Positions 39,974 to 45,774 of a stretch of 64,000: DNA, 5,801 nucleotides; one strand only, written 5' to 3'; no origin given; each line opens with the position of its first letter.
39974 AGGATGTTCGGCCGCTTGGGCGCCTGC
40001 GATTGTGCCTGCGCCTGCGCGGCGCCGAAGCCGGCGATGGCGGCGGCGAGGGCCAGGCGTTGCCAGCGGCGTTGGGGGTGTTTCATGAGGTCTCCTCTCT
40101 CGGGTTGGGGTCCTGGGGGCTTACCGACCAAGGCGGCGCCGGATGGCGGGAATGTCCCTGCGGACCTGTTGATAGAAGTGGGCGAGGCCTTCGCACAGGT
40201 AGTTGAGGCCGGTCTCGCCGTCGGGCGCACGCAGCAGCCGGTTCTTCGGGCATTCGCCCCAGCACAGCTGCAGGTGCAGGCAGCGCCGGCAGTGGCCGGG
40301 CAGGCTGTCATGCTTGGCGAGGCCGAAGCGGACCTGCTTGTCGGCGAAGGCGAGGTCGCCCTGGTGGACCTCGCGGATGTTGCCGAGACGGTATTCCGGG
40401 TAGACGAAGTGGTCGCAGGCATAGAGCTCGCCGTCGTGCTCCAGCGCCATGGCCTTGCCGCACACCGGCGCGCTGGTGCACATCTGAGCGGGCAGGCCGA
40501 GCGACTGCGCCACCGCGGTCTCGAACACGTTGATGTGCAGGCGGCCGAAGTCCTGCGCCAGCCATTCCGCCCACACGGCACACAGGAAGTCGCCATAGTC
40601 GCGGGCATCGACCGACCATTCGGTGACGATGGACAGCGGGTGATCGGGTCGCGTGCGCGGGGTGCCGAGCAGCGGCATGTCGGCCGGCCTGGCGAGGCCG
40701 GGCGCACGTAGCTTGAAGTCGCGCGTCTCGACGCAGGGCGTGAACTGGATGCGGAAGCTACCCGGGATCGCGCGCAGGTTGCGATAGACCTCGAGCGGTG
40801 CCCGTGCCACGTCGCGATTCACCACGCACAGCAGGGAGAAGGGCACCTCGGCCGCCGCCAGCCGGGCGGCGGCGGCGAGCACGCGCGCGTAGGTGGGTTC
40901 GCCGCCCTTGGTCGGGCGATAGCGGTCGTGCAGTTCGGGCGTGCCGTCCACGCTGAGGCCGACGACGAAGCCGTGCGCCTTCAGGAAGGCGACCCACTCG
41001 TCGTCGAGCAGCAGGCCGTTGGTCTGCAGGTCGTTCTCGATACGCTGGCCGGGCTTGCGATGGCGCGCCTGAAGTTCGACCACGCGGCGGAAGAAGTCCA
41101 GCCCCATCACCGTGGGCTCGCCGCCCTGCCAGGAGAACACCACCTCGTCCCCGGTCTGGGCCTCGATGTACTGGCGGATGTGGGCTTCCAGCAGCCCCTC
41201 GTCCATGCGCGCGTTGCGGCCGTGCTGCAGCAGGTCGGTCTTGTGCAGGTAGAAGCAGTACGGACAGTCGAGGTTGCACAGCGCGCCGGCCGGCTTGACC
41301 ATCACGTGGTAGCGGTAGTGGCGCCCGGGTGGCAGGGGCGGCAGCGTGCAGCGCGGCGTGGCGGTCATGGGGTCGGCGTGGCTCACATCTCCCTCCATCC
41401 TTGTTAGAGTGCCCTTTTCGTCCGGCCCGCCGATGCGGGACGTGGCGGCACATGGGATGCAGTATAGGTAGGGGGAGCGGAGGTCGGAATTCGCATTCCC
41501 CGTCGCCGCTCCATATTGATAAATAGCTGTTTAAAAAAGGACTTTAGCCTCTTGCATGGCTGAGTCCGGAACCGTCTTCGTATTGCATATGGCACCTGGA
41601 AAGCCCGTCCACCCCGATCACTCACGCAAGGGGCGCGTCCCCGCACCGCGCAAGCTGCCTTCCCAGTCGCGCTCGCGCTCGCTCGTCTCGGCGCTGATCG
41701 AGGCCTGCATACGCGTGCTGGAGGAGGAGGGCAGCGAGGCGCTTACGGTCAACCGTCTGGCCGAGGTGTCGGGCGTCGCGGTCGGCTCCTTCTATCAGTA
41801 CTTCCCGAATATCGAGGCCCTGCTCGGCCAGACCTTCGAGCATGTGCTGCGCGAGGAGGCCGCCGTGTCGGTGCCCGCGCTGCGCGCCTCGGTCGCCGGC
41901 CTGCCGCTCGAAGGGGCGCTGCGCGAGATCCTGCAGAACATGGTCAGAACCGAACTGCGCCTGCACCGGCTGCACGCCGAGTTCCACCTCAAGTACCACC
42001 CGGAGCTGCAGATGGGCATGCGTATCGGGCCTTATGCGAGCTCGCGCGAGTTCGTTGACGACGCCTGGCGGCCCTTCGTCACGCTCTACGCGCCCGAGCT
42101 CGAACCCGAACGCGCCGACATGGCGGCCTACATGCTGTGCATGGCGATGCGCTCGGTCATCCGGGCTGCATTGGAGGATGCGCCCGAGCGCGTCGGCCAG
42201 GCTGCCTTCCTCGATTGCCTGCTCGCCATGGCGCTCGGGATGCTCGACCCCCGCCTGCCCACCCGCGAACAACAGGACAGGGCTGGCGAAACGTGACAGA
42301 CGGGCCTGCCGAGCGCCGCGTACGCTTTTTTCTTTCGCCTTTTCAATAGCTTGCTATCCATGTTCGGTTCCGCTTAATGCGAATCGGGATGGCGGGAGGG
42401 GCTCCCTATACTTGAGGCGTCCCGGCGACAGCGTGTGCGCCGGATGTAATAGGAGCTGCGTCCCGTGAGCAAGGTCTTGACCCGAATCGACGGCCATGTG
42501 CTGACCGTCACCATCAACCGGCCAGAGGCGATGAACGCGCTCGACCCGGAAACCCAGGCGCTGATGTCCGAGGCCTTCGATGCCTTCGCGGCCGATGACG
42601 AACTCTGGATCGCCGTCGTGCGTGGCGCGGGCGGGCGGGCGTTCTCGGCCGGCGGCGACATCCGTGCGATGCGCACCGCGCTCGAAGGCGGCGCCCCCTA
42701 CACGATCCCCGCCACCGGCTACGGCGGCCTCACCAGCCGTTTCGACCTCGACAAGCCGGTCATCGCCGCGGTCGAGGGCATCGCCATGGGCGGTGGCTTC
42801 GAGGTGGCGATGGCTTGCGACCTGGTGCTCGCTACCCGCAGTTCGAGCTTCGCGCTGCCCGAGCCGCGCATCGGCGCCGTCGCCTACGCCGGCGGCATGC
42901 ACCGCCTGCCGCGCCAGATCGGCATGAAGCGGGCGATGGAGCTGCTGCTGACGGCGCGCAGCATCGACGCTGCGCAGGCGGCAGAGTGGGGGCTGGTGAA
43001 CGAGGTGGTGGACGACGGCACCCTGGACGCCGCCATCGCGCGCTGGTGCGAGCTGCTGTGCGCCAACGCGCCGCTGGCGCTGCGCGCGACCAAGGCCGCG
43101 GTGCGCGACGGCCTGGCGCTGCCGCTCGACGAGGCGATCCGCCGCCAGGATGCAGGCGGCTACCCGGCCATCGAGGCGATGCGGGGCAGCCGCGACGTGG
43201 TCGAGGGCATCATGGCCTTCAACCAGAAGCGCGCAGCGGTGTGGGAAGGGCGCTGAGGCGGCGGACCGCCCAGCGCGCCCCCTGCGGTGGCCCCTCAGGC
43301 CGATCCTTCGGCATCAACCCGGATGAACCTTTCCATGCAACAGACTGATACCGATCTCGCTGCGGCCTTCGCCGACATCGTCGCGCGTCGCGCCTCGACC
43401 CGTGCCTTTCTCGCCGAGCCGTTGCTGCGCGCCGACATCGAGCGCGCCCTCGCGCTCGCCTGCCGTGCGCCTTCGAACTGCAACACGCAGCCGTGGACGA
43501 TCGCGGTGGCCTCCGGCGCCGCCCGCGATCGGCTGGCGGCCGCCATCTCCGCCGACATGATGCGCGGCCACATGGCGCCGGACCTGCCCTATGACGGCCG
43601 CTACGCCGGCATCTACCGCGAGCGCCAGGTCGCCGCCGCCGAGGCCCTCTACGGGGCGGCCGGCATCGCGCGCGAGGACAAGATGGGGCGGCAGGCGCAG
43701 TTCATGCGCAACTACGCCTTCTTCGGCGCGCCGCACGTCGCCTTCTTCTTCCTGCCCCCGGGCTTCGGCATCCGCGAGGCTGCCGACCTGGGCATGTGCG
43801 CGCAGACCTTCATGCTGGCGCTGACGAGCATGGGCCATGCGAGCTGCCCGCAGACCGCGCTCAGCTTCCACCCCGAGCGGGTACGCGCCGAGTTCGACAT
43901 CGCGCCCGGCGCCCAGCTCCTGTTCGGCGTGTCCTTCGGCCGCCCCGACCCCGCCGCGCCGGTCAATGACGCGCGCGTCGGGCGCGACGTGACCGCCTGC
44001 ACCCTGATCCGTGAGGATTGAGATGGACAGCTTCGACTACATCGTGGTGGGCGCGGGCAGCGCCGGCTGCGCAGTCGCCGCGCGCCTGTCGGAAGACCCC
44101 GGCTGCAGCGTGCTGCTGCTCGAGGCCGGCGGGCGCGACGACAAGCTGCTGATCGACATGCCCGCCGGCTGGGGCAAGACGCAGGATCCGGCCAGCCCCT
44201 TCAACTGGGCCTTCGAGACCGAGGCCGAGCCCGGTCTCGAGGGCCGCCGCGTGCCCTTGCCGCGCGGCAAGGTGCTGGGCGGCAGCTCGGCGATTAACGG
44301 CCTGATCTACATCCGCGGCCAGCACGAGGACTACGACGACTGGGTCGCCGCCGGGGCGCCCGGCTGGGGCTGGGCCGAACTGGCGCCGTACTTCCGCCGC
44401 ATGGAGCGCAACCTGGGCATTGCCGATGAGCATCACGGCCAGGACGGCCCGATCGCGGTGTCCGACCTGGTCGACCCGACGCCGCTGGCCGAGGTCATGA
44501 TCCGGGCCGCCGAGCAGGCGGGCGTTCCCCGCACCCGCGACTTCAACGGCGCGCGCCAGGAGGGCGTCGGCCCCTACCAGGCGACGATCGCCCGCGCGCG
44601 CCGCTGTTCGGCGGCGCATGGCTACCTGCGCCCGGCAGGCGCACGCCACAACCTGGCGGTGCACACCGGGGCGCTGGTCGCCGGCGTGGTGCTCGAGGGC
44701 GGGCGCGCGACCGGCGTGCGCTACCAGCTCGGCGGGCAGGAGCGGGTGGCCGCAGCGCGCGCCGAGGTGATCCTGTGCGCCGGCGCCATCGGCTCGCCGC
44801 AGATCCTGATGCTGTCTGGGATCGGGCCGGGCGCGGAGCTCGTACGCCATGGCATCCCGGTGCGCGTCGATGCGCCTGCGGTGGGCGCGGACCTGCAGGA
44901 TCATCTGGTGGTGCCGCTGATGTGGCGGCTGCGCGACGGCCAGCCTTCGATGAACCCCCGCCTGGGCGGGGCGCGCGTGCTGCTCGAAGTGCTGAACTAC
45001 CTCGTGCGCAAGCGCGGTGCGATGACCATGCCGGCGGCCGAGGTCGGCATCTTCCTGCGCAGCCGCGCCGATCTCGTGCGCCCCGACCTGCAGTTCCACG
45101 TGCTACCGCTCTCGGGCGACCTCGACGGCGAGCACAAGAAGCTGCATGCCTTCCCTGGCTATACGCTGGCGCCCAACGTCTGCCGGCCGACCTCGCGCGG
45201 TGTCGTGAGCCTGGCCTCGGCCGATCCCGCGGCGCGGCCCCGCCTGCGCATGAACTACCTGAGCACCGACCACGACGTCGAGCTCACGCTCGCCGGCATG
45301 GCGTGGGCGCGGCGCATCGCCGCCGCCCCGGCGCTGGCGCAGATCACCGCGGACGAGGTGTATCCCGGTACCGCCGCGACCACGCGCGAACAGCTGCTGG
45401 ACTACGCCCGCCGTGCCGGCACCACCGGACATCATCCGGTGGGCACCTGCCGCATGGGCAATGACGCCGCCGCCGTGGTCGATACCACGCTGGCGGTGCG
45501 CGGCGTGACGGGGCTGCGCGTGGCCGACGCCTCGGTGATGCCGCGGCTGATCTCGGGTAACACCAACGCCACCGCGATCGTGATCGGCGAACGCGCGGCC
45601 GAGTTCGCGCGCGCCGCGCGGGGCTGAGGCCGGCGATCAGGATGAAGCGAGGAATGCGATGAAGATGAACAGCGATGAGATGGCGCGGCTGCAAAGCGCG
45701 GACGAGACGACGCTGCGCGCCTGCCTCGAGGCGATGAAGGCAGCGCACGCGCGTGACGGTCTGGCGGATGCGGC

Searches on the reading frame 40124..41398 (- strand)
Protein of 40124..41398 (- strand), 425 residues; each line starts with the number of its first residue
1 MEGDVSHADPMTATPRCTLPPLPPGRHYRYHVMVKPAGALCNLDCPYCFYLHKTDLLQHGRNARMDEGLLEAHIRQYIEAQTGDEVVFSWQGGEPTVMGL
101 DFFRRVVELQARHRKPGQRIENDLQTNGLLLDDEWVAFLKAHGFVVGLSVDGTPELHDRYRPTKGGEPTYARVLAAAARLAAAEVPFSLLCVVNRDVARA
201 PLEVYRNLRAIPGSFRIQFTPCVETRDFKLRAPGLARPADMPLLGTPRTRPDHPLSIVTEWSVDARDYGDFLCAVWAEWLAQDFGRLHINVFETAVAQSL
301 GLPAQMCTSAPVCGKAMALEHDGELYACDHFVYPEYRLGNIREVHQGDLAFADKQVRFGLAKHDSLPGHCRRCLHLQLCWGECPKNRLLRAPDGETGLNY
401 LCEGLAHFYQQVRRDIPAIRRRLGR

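Call 29: search_protein_families(library=pfam, proteins=[window:40124-41398:-])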
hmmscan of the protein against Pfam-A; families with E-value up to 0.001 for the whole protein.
window:40124-41398:- (425 aa): 2 families
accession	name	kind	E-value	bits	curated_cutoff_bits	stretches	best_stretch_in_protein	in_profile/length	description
PF04055.27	Radical_SAM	-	6.1e-16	59.5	29.5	1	41-192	7-149/166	Radical SAM superfamily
PF13186.11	SPASM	-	2.7e-06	28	21.5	1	314-373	5-66/67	Iron-sulfur cluster-binding domain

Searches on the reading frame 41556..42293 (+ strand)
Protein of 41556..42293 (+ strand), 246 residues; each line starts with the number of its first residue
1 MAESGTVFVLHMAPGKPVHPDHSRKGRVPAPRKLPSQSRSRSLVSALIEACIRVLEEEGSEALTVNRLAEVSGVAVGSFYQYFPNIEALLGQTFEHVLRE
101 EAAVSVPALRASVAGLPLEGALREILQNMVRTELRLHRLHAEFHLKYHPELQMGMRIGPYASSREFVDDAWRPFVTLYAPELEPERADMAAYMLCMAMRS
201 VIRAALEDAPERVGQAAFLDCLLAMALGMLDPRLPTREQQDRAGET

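Call 29: search_protein_families(library=pfam, proteins=[window:41556-42293:+])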
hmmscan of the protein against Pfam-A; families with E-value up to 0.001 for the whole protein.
window:41556-42293:+ (246 aa): 2 families
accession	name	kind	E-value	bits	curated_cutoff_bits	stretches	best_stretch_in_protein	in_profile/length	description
PF00440.29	TetR_N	-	2.7e-10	40.3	24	1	47-91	1-45/47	Bacterial regulatory proteins, tetR family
PF17918.6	TetR_C_15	-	5.4e-06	27.5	26.8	1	122-230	2-108/108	Tetracyclin repressor-like, C-terminal domain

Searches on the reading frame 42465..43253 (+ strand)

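Call 29: search_protein_families(library=pfam, proteins=[window:42465-43253:+])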
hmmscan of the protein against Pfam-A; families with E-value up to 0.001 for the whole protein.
window:42465-43253:+ (263 aa): 2 families
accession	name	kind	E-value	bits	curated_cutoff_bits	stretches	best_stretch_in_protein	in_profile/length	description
PF00378.25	ECH_1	-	5e-55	187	27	1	10-262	4-250/251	Enoyl-CoA hydratase/isomerase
PF16113.10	ECH_2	-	1.2e-36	127.3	27.2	1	14-193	3-183/335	Enoyl-CoA hydratase/isomerase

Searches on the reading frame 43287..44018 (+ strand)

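Call 57: search_protein_families(library=pfam, proteins=[window:43287-44018:+])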
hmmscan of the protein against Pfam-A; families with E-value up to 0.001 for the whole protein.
window:43287-44018:+ (244 aa): 2 families
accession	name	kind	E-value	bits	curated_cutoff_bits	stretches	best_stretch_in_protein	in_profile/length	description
PF00881.29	Nitroreductase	-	2.5e-25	90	23.5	1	33-219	2-167/167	Nitroreductase family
PF14512.11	TM1586_NiRdase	-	6e-05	23.2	27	0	47-74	156-183/215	Putative TM nitroreductase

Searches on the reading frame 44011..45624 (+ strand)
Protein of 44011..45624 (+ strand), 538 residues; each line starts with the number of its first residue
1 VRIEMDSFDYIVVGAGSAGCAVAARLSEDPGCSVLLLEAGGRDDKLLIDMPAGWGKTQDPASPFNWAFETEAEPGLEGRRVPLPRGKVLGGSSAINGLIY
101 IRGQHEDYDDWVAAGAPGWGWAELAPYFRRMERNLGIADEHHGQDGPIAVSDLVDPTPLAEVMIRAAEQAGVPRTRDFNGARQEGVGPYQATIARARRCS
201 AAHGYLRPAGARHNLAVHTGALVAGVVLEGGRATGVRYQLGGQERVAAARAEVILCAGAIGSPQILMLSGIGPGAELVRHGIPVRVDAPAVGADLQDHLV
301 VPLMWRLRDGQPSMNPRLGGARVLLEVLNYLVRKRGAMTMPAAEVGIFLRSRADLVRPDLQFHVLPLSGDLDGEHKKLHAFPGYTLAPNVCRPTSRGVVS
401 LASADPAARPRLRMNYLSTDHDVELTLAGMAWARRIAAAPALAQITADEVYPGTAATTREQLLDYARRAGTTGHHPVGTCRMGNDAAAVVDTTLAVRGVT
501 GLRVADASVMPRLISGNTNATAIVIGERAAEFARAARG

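Call 57: search_protein_families(library=pfam, proteins=[window:44011-45624:+])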
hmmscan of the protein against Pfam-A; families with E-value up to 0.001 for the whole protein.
window:44011-45624:+ (538 aa): 6 families
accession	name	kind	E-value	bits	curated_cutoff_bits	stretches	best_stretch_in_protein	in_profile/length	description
PF00732.25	GMC_oxred_N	-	6e-52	177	23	1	8-300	1-218/218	GMC oxidoreductase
PF05199.19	GMC_oxred_C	-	6.2e-39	134.2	24.6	1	393-526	1-139/139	GMC oxidoreductase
PF01266.30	DAO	-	7.9e-07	29.3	27.9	1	9-40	1-31/353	FAD dependent oxidoreductase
PF00890.30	FAD_binding_2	-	6.8e-05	22.7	20.4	0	9-41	1-32/414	FAD binding domain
PF13450.12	NAD_binding_8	-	7.3e-05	23.4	21.9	1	12-40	1-28/68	NAD(P)-binding Rossmann-like domain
PF05834.18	Lycopene_cycl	-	0.00011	21.8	23.4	1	9-40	1-33/380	Lycopene cyclase protein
